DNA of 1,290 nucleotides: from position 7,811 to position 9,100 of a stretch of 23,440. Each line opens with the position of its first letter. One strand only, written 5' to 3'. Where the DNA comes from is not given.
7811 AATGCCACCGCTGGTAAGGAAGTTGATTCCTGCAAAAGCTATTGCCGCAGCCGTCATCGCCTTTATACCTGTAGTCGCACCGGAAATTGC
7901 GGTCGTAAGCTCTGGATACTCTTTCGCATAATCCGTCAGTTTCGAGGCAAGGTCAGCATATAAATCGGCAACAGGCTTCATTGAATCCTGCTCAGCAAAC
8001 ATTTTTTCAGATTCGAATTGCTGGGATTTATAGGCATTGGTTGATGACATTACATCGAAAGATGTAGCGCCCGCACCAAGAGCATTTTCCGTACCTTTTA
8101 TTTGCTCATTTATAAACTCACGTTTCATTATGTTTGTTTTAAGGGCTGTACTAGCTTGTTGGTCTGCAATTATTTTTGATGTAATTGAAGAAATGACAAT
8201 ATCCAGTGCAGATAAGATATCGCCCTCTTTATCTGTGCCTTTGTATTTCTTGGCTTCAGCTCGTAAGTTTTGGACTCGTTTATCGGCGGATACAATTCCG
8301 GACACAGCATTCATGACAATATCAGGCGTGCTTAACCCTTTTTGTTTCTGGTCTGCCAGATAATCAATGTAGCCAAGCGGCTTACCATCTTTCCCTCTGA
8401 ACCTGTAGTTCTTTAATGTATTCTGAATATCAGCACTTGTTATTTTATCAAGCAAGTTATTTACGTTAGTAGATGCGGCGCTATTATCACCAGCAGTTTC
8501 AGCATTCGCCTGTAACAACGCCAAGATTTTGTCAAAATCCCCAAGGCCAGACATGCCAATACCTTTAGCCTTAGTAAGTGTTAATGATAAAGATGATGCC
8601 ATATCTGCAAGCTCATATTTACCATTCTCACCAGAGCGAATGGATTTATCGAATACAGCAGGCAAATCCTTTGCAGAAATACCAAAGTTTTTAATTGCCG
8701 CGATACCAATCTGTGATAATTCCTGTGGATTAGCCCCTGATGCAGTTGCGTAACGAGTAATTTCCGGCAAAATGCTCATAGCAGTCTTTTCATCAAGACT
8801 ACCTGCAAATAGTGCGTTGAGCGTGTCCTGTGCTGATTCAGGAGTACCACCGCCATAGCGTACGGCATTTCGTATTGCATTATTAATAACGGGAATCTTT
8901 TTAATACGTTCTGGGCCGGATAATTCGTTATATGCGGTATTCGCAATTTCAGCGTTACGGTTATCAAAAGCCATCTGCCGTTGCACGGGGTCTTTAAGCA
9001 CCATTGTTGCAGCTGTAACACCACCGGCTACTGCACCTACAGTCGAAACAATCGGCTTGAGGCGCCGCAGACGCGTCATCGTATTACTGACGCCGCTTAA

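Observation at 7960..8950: AT-rich ~1-kb block embedded in-frame in the tape-measure gene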

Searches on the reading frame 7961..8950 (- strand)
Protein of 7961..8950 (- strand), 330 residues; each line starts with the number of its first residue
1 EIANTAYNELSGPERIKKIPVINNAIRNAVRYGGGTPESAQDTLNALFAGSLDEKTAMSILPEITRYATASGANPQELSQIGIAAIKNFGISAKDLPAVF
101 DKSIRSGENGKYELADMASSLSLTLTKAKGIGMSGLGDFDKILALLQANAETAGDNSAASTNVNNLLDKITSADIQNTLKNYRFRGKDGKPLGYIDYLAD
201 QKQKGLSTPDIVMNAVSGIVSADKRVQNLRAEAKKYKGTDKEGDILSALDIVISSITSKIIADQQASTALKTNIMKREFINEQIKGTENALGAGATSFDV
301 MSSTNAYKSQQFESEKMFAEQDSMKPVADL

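Call 19: search_dna_similar(query=window:7961-8950:-, collection=phages, mode=protein, max_rows=40)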
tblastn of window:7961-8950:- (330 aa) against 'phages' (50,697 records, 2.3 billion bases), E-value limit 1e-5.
Records with a match: 105; places in all: 105; records where one place covers at least 80% of the query: 101.
Best place of each record, by identity: <60% 105.
By first word of the organism name: Ralstonia 92; Burkholderia 5; Mannheimia 2; Haemophilus 2; Rhizobium 2; Klebsiella 1; Curvibacter 1.
By host as written in the record: Ralstonia solanacearum 65; Ralstonia solanacearum Race 3, Biovar 1 6; Mannheimia haemolytica 3927A 2; Haemophilus parasuis 34086b 2; Burkholderia sp. 2; Rhizobium leguminosarum strain F1 2; Klebsiella pneumoniae ST405-OXA48 1; Ralstonia solanacearum T334 1; and 24 more.
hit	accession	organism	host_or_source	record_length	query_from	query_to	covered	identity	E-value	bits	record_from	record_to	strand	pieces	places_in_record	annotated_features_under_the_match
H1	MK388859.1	Klebsiella phage ST405-OXA48phi1.1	Klebsiella pneumoniae ST405-OXA48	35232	2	330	100%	36.2%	3e-44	167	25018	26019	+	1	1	tail tape measure protein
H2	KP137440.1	Mannheimia phage vB_MhM_3927AP2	Mannheimia haemolytica 3927A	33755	2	327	99%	32.6%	8e-42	160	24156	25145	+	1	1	tail length tape measure protein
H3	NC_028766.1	Mannheimia phage vB_MhM_3927AP2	Mannheimia haemolytica 3927A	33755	2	327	99%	32.6%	8e-42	160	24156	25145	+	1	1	tail length tape measure protein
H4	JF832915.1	Haemophilus phage SuMu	Haemophilus parasuis 34086b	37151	2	327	99%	31.2%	5e-40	155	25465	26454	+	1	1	bacteriophage tail length determination protein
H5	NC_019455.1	Haemophilus phage SuMu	Haemophilus parasuis 34086b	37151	2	327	99%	31.2%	5e-40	155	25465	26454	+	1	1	tail length tape measure protein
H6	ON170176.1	Ralstonia phage YO102_5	Ralstonia solanacearum T334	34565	2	324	98%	30.1%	8e-31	128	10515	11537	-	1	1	record has no annotation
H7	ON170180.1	Ralstonia phage YO103_9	Ralstonia solanacearum T379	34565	2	324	98%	30.1%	8e-31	128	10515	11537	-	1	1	record has no annotation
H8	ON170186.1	Ralstonia phage YO106_4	Ralstonia solanacearum T394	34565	2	324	98%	30.1%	8e-31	128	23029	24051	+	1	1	record has no annotation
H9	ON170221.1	Ralstonia phage YO128_1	Ralstonia solanacearum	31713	2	324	98%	30.1%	9e-31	128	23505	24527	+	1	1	record has no annotation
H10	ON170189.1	Ralstonia phage YO107_4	Ralstonia solanacearum T440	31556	2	324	98%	30.1%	1e-30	128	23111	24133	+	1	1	record has no annotation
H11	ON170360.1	Ralstonia phage YO384_1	Ralstonia solanacearum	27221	2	324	98%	30.1%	2e-30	127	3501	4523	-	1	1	record has no annotation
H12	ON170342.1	Ralstonia phage YO374_1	Ralstonia solanacearum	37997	1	327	99%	29.1%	6e-30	125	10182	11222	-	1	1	record has no annotation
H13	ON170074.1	Ralstonia phage YO033_1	Ralstonia solanacearum R281, UW154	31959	2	324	98%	29.3%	6e-31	129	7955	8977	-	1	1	record has no annotation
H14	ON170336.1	Ralstonia phage YO356_1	Ralstonia solanacearum Race 3, Biovar 1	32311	2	324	98%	29.3%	7e-31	128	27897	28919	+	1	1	record has no annotation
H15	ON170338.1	Ralstonia phage YO357_1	Ralstonia solanacearum Race 3, Biovar 1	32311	2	324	98%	29.3%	7e-31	128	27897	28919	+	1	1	record has no annotation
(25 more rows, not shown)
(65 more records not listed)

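Call 22: get_annotated_region(hit=H1, flank=4000)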
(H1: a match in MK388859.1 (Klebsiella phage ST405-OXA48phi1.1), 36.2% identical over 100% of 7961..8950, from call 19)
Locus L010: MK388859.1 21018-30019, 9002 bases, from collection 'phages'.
description: Klebsiella phage ST405-OXA48phi1.1, complete genome.
organism: Klebsiella phage ST405-OXA48phi1.1 (NCBI taxid 2516434)
taxonomy: Viruses; Duplodnaviria; Heunggongvirae; Uroviricota; Caudoviricetes
host: Klebsiella pneumoniae ST405-OXA48; source: -; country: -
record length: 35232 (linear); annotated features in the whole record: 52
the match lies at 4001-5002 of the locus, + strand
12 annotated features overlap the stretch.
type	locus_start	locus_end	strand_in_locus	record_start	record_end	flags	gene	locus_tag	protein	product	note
CDS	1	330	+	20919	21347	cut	-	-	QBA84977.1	hypothetical protein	Gene product J, bacteriophage, assembly, viral protein (Escherichia virus Mu)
CDS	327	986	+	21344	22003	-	-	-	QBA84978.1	hypothetical protein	Mu-like prophage FluMu protein gp37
CDS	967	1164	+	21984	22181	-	-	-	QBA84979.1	hypothetical protein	Hypothetical protein, DUF2635 domain containing protein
CDS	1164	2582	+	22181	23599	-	-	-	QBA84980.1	tail sheath protein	Bacteriophage Mu tail sheath protein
CDS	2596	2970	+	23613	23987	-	-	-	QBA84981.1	tail protein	-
CDS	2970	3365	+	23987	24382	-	-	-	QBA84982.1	hypothetical protein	Hypothetical protein HMPREF1619_01089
CDS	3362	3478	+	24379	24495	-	-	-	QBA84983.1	hypothetical protein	-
CDS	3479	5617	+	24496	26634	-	-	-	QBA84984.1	tail tape measure protein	Phage tail tape measure protein (PhageMin_Tail superfamily)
CDS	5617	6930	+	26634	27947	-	-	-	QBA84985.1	DNA circulation protein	-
CDS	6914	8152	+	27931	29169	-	-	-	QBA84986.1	tail protein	-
CDS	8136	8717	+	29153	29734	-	-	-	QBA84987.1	baseplate assembly protein V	-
CDS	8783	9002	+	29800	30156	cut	-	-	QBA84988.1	hypothetical protein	protein GP46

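Call 23: get_annotated_region(hit=H13, flank=4000)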
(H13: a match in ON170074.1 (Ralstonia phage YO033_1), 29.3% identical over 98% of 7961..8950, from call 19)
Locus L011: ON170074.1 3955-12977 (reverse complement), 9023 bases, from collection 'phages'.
description: UNVERIFIED_ORG: Ralstonia phage YO033_1 sequence.
organism: Ralstonia phage YO033_1 (NCBI taxid 2935155)
taxonomy: Viruses; Duplodnaviria; Heunggongvirae; Uroviricota; Caudoviricetes
host: Ralstonia solanacearum R281, UW154; source: tobacco; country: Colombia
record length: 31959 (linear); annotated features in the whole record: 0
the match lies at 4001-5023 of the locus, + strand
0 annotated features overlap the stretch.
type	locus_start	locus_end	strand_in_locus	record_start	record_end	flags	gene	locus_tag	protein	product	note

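Call 24: get_annotated_region(hit=H4, flank=4000)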
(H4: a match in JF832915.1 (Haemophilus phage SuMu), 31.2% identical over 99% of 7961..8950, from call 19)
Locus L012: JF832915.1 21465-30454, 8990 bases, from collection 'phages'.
description: Haemophilus phage SuMu, complete sequence.
organism: Haemophilus phage SuMu (NCBI taxid 483266)
taxonomy: Viruses; Duplodnaviria; Heunggongvirae; Uroviricota; Caudoviricetes
host: Haemophilus parasuis 34086b; source: Glasser's outbreak, swine farm; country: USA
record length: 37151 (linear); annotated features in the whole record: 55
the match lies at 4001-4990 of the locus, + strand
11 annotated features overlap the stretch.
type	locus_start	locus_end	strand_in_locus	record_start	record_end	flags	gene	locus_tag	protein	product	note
CDS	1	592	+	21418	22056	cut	-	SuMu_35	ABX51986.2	Mu-like prophage protein gp37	Mu-like prophage protein gp37; domain of unknown function (DUF1834); cl02087; similar to hypothetical protein HPS_00090 ...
CDS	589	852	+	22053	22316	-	-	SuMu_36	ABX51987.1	hypothetical protein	hypothetical protein, PHA01971; similar to hypothetical protein COI_1124 from Mannheimia haemolytica serotype A2 str. ...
CDS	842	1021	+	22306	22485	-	-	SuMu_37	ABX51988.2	hypothetical protein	similar to hypothetical protein Mannheimia haemolytica PHL213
CDS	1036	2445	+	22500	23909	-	-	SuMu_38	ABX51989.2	tail sheath protein gpL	COG4386 Mu-like prophage tail sheath protein gpL; similar to phage sheath protein from Haemophilus parasuis 29755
CDS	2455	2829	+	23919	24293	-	-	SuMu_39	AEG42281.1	tail tube protein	phage tail tube protein; pfam10618; similar to hypothetical protein COI_1127 from Mannheimia haemolytica serotype A2 ...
CDS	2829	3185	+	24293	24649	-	-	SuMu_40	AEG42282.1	hypothetical protein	similar to hypothetical protein HPS_00070 from Haemophilus parasuis 29755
CDS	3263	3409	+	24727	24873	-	-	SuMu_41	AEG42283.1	hypothetical protein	similar to hypothetical protein HPS_00065 from Haemophilus parasuis 29755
CDS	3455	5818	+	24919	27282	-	-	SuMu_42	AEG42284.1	bacteriophage tail length determination protein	phage-related minor tail protein; pfam10145; phage tail tape measure protein; TP901 family, core region; similar to ...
CDS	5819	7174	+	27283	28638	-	-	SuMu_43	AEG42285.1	DNA circulation protein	DNA circulation protein N-terminus; cl01724; similar to putative phage virion protein from Haemophilus parasuis 29755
CDS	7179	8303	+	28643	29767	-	-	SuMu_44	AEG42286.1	Mu-like prophage tail protein gpP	COG4379 Mu-like prophage tail protein gpP from General function prediction only; phage late control geneD protein ...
CDS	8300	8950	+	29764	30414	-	-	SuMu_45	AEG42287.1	phage-related baseplate assembly protein gp45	COG4384 Mu-like prophage protein gp45; phage-related baseplate assembly protein; cl11432; similar to hypothetical ...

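Call 27: find_homologous_proteins(query=window:7961-8950:-)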
Query window:7961-8950:- (330 aa): 11 proteins with E <= 0.001 among 7019 candidates.
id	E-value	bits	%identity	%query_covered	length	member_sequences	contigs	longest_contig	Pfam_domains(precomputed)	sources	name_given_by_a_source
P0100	9.5e-151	519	92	83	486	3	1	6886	PF10145.15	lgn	-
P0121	2.3e-120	419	75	82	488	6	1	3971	PF10145.15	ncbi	ncbi:phage tail tape measure protein, partial [Enterobacter sp. 63]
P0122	1.2e-111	391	74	78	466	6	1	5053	PF10145.15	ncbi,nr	ncbi:TPA: phage tail tape measure protein, partial [Enterobacter roggenkampii]|nr:phage tail tape me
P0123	4.7e-103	363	66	81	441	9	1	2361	PF10145.15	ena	-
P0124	1.1e-101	358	89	60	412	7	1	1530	-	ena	-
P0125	3.1e-90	321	66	70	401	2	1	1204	PF10145.15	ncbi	ncbi:MAG: phage tail tape measure protein, partial [Plesiomonas sp.]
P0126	1.8e-70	256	61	63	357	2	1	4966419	-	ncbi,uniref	ncbi:hypothetical protein [Klebsiella sp. WP8-S18-ESBL-06]|uniref:hypothetical protein n=1 Tax=Klebs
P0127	4.6e-53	199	71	42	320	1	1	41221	-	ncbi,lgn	-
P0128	1.6e-41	161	34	99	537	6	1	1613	PF10145.15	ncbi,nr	ncbi:phage tail tape measure protein, partial [Escherichia coli]|nr:phage tail tape measure protein 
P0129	1.0e-39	155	71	34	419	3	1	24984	-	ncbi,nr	ncbi:hypothetical protein CS369_21945 [Candidatus Symbiopectobacterium sp. 'North America']|nr:hypot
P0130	7.9e-25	106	63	28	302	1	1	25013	-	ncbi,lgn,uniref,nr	ncbi:hypothetical protein CS369_21935 [Candidatus Symbiopectobacterium sp. 'North America']|uniref:h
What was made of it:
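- Tried and rejected: The word-index protein search with the centre alone returned only 11 fragments and was uninformative (call 27).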

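Call 30: search_protein_representatives(protein=window:7961-8950:-)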
Query: 330 residues. Proteins with E-value up to 0.001 (for the whole library): 1503; up to 1e-10: 451; up to 1e-30: 82. The best 150 are listed.
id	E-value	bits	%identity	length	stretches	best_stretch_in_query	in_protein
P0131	4.5e-147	505.5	73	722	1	1-329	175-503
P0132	7.9e-73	261.8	44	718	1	2-323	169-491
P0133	2.4e-72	260.3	44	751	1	2-326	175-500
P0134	6.5e-52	193.2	42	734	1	2-329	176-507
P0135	3.6e-46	174.3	37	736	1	3-329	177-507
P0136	1.0e-45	172.9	37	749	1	2-326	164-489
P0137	2.0e-45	171.9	35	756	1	2-324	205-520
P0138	1.5e-44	169.0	37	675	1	2-324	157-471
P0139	2.2e-44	168.5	37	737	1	3-329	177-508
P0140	4.3e-44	167.5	39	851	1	3-324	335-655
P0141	7.1e-44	166.8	38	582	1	3-329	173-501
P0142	2.6e-43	165.0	35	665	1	4-327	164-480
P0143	2.9e-43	164.8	37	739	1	2-324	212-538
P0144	1.8e-42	162.2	35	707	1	3-330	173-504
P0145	6.8e-42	160.3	35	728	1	2-327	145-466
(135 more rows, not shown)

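Call 31: list_cluster_members(proteins=[P0131, P0132, P0133, P0134, P0135, P0136, P0137, P0138, P0139, P0140])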
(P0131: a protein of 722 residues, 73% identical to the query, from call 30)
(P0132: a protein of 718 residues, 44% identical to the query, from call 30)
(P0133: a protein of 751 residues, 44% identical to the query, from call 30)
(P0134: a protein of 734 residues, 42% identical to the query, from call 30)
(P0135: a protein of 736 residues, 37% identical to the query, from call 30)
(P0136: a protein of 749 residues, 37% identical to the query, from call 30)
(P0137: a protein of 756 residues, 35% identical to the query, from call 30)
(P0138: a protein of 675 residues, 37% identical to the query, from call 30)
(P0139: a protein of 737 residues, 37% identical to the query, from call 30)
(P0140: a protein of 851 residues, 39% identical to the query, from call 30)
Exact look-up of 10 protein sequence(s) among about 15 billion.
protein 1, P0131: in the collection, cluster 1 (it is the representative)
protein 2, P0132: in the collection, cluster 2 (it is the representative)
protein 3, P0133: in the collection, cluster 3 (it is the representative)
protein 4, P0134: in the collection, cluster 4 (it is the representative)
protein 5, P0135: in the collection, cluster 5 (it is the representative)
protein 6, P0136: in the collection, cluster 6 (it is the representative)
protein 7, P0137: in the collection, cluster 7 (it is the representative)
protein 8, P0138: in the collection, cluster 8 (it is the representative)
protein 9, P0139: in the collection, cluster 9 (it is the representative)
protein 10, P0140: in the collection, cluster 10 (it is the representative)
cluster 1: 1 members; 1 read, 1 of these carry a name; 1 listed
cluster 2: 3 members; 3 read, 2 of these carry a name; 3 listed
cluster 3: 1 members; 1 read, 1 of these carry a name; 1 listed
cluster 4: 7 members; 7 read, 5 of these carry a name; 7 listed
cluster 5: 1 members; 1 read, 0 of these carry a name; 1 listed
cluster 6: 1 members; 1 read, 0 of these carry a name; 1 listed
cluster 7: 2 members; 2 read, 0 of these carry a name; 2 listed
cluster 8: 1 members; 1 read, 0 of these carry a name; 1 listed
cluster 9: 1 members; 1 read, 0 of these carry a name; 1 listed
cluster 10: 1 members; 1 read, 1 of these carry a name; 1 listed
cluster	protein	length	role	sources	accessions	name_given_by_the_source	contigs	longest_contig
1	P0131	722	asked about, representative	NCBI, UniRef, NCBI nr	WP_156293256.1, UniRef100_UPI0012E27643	phage tail tape measure protein [Serratia oryzae] | phage tail tape measure protein n=1 Tax=Serratia oryzae TaxID=2034155 RepID=UPI0012E27643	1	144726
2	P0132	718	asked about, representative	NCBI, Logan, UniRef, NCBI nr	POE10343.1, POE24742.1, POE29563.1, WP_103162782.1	hypothetical protein BV924_17760 [Pectobacterium odoriferum] | Phage tail tape measure protein domain-containing protein n=1 Tax=Pectobacterium ... | phage tail tape measure protein [Pectobacterium odoriferum]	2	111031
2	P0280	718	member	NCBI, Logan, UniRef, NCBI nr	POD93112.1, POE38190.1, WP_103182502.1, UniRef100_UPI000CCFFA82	phage tail tape measure protein [Pectobacterium odoriferum] | phage tail tape measure protein n=1 Tax=Pectobacterium odoriferum TaxID=78398 ...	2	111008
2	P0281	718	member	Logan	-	-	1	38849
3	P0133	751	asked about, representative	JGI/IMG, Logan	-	hypothetical protein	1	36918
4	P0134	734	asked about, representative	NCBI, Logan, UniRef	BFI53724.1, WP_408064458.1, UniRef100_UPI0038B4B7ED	phage tail tape measure protein [Yersinia pseudotuberculosis] | phage tail tape measure protein n=1 Tax=Yersinia pseudotuberculosis TaxID=633 ...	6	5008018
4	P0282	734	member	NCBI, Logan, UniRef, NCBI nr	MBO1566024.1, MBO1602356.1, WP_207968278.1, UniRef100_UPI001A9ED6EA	phage tail tape measure protein [Yersinia pseudotuberculosis] | phage tail tape measure protein n=1 Tax=Yersinia pseudotuberculosis TaxID=633 ...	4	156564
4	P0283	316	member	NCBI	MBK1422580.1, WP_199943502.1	phage tail tape measure protein, partial [Yersinia pseudotuberculosis]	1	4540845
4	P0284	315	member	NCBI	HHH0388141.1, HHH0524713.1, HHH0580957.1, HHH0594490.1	TPA: phage tail tape measure protein, partial [Yersinia enterocolitica]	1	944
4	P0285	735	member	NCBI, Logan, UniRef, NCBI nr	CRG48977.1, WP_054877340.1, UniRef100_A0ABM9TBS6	phage tail tape measure protein [Yersinia wautersii] | Phage-related minor tail protein n=1 Tax=Yersinia wautersii TaxID=1341643 ...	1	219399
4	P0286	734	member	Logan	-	-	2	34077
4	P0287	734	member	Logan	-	-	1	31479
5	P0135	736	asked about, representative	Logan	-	-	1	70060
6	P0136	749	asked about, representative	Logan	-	-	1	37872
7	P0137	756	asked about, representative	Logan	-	-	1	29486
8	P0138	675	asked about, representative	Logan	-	-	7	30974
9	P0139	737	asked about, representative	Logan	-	-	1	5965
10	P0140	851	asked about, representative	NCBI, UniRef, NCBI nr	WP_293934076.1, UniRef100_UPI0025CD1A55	phage tail tape measure protein [Iodobacter sp.] | phage tail tape measure protein n=1 Tax=Iodobacter sp. TaxID=1915058 RepID=UPI0025CD1A55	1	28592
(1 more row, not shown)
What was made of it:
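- The nearest named relatives of the centre among 1.8 billion representatives are Serratia oryzae, Pectobacterium and Yersinia (calls 30, 31).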

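Call 51: search_protein_families(library=pfam, proteins=[L010:3479-5617:+], max_evalue=0.01)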
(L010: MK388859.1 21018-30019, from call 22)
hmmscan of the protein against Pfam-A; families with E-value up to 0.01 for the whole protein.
L010:3479-5617:+ (712 aa): 1 family
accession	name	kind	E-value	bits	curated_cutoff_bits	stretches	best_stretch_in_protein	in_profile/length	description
PF10145.14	PhageMin_Tail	-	9.2e-20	71.8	33.2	1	209-399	14-192/201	Phage-related minor tail protein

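Call 53: find_related_loci(query=window:7961-8950:-, collection=viral_contigs, flank=10000)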
Query window:7961-8950:- (330 aa) in viral_contigs; peptide patterns used: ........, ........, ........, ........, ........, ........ (x = any residue, [..] = any of these).
45 stretches matched a pattern; 20 encode a relative of the query (tblastn E <= 1e-3); 20 distinct loci.
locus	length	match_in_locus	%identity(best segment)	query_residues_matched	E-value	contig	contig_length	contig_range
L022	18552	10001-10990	100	1-330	0e+0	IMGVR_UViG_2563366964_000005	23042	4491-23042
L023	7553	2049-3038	89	1-330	0e+0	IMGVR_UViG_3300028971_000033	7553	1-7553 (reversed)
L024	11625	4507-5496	89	1-330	0e+0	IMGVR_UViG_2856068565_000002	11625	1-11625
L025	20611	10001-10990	77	1-330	3e-171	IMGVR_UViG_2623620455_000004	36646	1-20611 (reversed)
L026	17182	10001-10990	78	1-330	1e-169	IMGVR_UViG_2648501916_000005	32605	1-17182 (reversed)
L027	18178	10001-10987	75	1-329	4e-169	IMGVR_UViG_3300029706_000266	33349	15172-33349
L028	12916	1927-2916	75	1-330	1e-167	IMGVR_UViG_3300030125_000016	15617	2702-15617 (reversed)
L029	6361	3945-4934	75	1-330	6e-169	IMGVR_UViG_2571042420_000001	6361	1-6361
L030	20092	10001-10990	75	1-330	1e-167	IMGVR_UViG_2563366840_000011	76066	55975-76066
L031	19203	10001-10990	80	1-330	3e-178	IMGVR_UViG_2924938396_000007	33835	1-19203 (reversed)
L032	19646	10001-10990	73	1-330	5e-163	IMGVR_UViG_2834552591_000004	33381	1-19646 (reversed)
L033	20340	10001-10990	74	1-330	4e-163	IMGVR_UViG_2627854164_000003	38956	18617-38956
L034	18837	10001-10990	73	1-330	4e-161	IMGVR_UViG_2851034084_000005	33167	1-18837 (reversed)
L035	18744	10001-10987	72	1-329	1e-159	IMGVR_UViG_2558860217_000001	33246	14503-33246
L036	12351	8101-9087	72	1-329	2e-159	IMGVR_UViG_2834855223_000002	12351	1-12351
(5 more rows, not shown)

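Call 78: find_related_loci(query=window:7961-8950:-, collection=metagenome_contigs, flank=6000)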
Query window:7961-8950:- (330 aa) in metagenome_contigs; peptide patterns used: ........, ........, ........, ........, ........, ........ (x = any residue, [..] = any of these).
348 stretches matched a pattern; 11 encode a relative of the query (tblastn E <= 1e-3); 10 distinct loci.
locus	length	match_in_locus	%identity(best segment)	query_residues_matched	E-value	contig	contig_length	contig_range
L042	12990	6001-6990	100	1-330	0e+0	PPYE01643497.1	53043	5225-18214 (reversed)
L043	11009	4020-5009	89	1-330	0e+0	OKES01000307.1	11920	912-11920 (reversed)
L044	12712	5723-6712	89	1-330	0e+0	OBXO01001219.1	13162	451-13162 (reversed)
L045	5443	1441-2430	88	1-330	0e+0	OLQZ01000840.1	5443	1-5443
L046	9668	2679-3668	81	1-330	1e-178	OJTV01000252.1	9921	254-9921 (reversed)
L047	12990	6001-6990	75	1-330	2e-168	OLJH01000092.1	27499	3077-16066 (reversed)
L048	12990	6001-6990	76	1-330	2e-168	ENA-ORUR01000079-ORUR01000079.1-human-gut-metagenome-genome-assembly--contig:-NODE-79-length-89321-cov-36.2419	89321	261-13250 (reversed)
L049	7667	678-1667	75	1-330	2e-168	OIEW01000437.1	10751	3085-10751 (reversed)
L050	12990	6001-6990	62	2-330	5e-134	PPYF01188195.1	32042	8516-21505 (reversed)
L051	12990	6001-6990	77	1-330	1e-171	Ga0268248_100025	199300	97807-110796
